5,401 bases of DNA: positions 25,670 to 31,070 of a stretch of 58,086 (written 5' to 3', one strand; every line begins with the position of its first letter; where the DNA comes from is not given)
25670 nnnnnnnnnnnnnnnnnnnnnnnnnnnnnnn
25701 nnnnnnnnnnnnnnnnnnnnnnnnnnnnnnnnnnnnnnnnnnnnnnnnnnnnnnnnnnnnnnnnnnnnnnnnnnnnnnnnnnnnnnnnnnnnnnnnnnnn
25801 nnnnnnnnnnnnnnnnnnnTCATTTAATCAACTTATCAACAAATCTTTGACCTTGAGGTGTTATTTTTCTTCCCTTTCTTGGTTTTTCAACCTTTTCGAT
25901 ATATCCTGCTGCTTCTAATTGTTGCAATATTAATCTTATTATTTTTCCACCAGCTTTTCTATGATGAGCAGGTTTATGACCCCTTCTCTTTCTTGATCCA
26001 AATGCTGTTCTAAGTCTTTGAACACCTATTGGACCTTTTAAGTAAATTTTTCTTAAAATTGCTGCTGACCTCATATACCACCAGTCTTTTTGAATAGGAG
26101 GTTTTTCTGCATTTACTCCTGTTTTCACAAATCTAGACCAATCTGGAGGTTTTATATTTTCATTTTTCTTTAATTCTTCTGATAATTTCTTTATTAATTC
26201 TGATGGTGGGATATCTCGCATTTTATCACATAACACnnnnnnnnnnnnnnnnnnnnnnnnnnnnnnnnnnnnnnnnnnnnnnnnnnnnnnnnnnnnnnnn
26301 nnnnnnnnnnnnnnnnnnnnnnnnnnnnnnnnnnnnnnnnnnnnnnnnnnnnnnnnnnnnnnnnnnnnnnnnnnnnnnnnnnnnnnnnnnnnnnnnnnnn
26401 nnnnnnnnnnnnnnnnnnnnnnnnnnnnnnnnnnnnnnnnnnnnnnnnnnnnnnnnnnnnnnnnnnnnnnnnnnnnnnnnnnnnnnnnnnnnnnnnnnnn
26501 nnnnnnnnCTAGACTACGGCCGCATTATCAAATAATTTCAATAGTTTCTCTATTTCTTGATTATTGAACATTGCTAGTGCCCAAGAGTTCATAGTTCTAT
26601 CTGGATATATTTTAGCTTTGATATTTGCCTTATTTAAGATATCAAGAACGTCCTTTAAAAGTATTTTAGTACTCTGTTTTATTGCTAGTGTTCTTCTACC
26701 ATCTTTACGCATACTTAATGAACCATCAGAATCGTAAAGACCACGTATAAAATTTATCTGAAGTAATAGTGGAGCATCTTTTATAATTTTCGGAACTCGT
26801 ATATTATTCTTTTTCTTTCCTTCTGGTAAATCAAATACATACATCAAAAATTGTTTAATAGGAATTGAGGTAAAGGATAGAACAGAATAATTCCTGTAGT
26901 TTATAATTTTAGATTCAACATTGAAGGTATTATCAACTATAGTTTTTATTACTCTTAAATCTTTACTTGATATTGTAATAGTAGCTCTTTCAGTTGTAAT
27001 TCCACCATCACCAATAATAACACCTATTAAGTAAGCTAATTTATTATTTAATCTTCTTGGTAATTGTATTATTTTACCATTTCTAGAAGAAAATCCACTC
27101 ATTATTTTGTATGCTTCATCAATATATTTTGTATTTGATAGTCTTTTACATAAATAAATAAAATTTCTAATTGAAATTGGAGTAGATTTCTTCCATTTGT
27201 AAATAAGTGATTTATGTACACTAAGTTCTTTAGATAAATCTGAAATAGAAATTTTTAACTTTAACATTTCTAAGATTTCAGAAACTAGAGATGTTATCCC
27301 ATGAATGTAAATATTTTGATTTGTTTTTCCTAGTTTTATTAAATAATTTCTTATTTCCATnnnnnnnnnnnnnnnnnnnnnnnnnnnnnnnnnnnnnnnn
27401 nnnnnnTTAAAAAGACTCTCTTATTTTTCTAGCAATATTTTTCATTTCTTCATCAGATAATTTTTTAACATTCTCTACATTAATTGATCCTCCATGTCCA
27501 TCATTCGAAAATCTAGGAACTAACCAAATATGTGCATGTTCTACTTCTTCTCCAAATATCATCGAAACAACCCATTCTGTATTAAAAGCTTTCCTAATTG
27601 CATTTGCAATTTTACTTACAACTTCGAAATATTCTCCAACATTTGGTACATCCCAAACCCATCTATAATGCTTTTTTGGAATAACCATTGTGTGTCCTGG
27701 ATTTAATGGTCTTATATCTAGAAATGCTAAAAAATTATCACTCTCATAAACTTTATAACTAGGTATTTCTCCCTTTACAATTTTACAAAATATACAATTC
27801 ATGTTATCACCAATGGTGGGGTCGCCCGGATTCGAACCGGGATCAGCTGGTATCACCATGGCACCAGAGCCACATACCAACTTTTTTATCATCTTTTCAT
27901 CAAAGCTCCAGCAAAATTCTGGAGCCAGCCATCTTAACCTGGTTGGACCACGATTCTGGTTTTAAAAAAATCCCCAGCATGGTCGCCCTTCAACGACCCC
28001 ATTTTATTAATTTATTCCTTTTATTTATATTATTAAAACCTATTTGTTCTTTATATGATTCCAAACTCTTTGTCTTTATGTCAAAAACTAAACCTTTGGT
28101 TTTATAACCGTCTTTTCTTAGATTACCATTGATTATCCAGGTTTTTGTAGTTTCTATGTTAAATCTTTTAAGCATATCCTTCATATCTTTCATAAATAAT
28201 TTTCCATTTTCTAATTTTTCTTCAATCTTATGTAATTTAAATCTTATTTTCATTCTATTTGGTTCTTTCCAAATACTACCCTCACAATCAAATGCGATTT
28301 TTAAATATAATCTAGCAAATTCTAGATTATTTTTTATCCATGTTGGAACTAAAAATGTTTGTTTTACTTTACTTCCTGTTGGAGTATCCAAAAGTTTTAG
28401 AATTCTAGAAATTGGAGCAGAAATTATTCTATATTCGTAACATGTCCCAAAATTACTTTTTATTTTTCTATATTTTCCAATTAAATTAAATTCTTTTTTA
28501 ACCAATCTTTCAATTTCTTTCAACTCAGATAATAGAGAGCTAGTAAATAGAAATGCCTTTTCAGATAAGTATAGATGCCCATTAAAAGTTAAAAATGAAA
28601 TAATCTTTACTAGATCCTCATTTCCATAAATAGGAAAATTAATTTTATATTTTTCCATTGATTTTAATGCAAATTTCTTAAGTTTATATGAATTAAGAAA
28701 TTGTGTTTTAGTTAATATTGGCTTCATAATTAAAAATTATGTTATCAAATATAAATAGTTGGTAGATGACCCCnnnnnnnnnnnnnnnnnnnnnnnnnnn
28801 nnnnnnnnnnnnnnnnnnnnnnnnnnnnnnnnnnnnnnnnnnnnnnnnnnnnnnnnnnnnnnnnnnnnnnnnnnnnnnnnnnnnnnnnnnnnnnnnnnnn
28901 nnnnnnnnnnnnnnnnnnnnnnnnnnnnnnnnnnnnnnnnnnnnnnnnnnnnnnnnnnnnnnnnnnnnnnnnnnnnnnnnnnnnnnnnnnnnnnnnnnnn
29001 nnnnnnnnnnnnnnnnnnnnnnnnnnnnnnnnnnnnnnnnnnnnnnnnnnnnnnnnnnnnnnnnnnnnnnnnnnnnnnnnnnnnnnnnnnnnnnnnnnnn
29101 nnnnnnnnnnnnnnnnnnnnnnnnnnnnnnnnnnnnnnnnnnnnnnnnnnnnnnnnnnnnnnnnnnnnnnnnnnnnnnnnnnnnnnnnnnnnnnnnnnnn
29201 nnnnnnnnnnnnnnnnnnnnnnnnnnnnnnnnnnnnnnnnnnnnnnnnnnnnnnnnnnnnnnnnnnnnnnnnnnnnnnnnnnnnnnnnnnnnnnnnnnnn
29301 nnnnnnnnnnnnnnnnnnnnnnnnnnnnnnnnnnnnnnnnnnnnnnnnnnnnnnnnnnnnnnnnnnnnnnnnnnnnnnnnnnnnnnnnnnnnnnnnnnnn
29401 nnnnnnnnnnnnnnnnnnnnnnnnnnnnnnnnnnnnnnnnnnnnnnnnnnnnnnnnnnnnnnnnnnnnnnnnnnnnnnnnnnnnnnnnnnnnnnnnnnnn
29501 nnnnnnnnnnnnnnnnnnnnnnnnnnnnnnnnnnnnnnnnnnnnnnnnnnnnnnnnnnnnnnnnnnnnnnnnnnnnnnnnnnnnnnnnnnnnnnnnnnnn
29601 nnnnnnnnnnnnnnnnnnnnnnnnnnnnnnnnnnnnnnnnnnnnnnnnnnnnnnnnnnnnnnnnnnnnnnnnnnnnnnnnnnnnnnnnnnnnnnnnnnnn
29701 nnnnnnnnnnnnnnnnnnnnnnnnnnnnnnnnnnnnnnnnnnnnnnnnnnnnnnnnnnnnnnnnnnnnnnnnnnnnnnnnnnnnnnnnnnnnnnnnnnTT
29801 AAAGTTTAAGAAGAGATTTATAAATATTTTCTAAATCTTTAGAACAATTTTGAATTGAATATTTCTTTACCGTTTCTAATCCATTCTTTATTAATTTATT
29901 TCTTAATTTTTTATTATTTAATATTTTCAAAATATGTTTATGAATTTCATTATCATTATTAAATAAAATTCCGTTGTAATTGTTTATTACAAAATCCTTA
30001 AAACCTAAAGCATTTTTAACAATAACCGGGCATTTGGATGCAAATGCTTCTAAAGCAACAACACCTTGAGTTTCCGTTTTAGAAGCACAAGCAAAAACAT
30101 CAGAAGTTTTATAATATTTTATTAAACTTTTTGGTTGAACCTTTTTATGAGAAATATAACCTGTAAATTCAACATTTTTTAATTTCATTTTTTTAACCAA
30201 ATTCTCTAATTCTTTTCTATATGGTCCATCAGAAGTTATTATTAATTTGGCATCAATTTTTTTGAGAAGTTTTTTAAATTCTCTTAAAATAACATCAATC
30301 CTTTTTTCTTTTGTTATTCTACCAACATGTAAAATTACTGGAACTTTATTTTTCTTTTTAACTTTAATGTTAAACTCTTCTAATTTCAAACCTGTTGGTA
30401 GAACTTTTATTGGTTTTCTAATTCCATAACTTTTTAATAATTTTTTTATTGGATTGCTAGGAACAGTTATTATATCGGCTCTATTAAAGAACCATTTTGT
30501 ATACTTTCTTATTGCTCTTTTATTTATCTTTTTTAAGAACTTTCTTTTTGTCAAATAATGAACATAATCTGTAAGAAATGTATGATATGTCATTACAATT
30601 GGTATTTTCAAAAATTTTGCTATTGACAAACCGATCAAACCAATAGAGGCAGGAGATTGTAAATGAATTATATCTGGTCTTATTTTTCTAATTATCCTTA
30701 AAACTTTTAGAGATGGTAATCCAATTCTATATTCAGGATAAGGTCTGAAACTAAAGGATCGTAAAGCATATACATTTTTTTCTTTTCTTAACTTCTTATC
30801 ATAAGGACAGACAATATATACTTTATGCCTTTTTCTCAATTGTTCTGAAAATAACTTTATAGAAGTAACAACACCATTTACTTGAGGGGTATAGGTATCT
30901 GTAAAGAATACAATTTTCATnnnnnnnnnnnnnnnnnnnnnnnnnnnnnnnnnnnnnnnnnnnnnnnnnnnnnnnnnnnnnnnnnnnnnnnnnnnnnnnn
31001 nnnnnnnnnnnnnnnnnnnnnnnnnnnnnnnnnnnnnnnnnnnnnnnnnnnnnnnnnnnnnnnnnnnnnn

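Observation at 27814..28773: tRNA-Trp has an acceptor-stem intron (4/5) whose BHB is built with the 5' leader, and copies of the tRNA's first 8 nt flank the upstream endonuclease gene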

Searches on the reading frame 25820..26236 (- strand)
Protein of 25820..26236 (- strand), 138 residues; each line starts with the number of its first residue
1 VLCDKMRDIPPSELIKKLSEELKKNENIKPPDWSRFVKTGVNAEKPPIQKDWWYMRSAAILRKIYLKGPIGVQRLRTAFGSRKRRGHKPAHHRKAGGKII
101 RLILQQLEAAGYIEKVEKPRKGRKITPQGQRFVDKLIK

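Call 12: search_protein_families(library=pfam, proteins=[window:25820-26236:-], max_evalue=0.01)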
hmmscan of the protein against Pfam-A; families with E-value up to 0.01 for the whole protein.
window:25820-26236:- (138 aa): 1 family
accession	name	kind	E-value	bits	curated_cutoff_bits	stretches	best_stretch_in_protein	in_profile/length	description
PF01090.25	Ribosomal_S19e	-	6.3e-54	181.8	29.4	1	6-137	2-131/137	Ribosomal protein S19e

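Call 50: find_related_loci(query=A5, collection=metagenome_contigs, flank=4500)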
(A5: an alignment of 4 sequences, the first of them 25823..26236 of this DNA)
Query A5 (138 aa) in metagenome_contigs; peptide patterns used: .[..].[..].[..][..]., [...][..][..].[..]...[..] (x = any residue, [..] = any of these).
600 stretches matched a pattern (row limit reached: there are more); 20 encode a relative of the query (tblastn E <= 1e-3); 20 distinct loci.
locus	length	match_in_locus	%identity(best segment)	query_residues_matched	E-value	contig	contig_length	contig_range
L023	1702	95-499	69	6-138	2e-65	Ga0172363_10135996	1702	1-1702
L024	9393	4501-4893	73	6-136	3e-61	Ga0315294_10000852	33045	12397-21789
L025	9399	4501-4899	71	6-138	2e-61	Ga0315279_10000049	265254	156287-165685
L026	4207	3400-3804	67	6-138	4e-61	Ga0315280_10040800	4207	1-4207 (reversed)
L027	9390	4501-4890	74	6-135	9e-61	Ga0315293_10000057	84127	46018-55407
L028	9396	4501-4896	68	6-135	3e-60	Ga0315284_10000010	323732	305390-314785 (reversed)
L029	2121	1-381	69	14-138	2e-58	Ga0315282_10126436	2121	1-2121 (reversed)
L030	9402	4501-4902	56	6-138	4e-46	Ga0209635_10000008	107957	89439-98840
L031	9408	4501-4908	55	1-136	5e-46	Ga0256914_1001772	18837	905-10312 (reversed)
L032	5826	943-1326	55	8-136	2e-41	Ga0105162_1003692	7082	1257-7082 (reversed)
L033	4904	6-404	54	2-137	6e-41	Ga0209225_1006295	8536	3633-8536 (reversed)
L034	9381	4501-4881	50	8-136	4e-40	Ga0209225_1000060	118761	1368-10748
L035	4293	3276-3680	47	2-136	2e-40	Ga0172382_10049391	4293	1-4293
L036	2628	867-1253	47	8-138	6e-37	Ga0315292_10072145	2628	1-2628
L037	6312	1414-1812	44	8-136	2e-35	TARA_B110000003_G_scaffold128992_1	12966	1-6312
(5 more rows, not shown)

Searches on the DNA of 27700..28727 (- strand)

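Call 4: search_rna_families(source=window, start=27700, end=28100, threshold=evalue, max_evalue=10, show_alignments=4)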
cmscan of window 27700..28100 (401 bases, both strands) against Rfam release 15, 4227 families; matches with E-value up to 10: 4.
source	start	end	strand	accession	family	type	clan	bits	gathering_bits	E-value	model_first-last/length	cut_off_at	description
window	27814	28000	-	RF00023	tmRNA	Gene;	CL00001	18.4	47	1.4e-05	1-374/374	no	transfer-messenger RNA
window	27846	27934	-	RF00324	snoMBII-202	Gene; snRNA; snoRNA; CD-box;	-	14.1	40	3.8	1-84/84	no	Small nucleolar RNA MBII-202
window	27764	27841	-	RF04321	tmRNA_permuted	Gene;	-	12.7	47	1.6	36-98/213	no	permuted transfer-messenger RNA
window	27967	28059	-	RF01675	CrcZ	Gene; sRNA;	-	8.4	95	4.6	1-398/398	no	Pseudomonas sRNA CrcZ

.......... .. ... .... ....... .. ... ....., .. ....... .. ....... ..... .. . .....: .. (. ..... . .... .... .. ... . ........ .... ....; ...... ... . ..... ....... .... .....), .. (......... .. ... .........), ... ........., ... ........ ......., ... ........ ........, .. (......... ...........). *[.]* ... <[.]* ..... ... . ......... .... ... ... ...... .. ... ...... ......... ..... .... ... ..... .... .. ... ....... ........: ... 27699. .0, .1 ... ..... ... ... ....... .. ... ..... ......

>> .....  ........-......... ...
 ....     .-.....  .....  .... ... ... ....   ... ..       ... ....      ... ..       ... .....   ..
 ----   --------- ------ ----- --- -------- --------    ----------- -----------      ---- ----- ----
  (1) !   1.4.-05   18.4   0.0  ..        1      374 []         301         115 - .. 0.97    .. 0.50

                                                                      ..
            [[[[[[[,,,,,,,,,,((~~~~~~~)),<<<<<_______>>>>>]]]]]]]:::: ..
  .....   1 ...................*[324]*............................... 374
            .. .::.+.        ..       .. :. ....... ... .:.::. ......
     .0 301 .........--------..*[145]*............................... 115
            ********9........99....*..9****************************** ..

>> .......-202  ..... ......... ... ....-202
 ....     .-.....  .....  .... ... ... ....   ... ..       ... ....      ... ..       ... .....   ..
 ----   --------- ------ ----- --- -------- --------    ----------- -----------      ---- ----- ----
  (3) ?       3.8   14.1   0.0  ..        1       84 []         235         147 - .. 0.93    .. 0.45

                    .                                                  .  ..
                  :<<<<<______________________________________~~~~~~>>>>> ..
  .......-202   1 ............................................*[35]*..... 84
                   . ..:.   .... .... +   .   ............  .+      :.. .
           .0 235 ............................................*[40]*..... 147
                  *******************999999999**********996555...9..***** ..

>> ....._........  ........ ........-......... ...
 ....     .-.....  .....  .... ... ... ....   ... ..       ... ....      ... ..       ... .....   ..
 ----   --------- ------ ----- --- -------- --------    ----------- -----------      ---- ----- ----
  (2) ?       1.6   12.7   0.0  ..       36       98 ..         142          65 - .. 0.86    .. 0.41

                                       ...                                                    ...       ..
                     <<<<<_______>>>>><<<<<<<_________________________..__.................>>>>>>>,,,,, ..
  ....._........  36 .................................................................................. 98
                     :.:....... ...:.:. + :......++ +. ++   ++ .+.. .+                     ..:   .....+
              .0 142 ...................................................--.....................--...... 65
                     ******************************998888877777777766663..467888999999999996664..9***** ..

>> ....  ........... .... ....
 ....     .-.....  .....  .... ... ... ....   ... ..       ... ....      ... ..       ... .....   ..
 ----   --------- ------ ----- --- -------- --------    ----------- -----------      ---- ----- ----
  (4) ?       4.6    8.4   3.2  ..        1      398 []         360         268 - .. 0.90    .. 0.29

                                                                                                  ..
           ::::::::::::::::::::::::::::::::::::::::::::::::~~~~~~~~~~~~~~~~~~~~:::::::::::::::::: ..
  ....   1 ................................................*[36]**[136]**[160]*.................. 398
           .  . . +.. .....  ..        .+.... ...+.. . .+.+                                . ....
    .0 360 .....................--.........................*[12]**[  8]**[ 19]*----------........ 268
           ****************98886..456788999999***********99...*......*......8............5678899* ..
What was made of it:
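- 27852..27918 (-): Canonical 37/38 intron, 67 nt. It carries a UGAUGA box and CUGGAGC, which is complementary to the anticodon loop. Weak C/D-box snoRNA hit (call 4).
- Tried and rejected: Rfam at a relaxed E-value gave only a tmRNA-type alignment that pairs 28000-27994 with the 3' end (call 4).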

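Call 24: search_rna_families(sources=[L001, L002, L004, L007], threshold=evalue, max_evalue=0.1, show_alignments=0)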
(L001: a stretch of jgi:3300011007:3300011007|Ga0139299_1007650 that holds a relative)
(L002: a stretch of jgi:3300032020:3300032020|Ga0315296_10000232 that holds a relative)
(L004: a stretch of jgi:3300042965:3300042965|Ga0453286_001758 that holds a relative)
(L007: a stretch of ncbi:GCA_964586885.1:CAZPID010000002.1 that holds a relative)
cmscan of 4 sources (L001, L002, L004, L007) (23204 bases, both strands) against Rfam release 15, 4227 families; matches with E-value up to 0.1: 10.
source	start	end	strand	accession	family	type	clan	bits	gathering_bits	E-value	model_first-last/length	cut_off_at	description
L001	1992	2063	+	RF00005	tRNA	Gene; tRNA;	CL00001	71.8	29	3.6e-14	1-71/71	no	tRNA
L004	3824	3898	+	RF00005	tRNA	Gene; tRNA;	CL00001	57.3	29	3.6e-10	1-71/71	no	tRNA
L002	4426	4526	+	RF00005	tRNA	Gene; tRNA;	CL00001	48.3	29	1.1e-07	1-71/71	no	tRNA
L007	6018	6152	-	RF00005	tRNA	Gene; tRNA;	CL00001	47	29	2.5e-07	1-71/71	no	tRNA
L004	2847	2934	+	RF00005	tRNA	Gene; tRNA;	CL00001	43.4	29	2.4e-06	1-71/71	no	tRNA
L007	48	147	-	RF00005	tRNA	Gene; tRNA;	CL00001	40.1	29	1.9e-05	1-71/71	no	tRNA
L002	3761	3890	+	RF00005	tRNA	Gene; tRNA;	CL00001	29.9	29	0.012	1-71/71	no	tRNA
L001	1458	1568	+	RF00005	tRNA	Gene; tRNA;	CL00001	28.9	29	0.023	1-71/71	no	tRNA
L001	1992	2064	-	RF04354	Plastid-ycf2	Cis-reg;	-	27.6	65.7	0.057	1-75/75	no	Plastid-ycf2 5UTR RNA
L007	3809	3883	+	RF00023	tmRNA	Gene;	CL00001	18.9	47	0.00048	1-374/374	no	transfer-messenger RNA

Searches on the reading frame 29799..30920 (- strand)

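Call 12: search_protein_families(library=pfam, proteins=[window:29799-30920:-], max_evalue=0.01)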
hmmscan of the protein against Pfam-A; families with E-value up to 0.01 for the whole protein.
window:29799-30920:- (373 aa): 7 families
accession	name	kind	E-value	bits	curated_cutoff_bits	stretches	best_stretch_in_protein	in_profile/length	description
PF00534.26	Glycos_transf_1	-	8.5e-35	120.2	26.4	1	185-347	7-169/172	Glycosyl transferases group 1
PF13439.12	Glyco_transf_4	-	3.2e-34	118.8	28.5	1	14-181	1-169/170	Glycosyltransferase Family 4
PF13692.12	Glyco_trans_1_4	-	1.7e-29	103.3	27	1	194-336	2-142/142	Glycosyl transferases group 1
PF13579.12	Glyco_trans_4_4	-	1.6e-12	48.5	29.7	1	16-177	2-158/158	Glycosyl transferase 4-like domain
PF13477.12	Glyco_trans_4_2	-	1.2e-09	38.8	23.4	1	24-152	16-136/139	Glycosyl transferase 4-like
PF13524.12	Glyco_trans_1_2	-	1.1e-05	25.9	25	1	255-354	22-133/144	Glycosyl transferase-like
PF20706.3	GT4-conflict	-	2.2e-05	24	26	1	176-314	179-323/385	Family 4 Glycosyltransferase in conflict systems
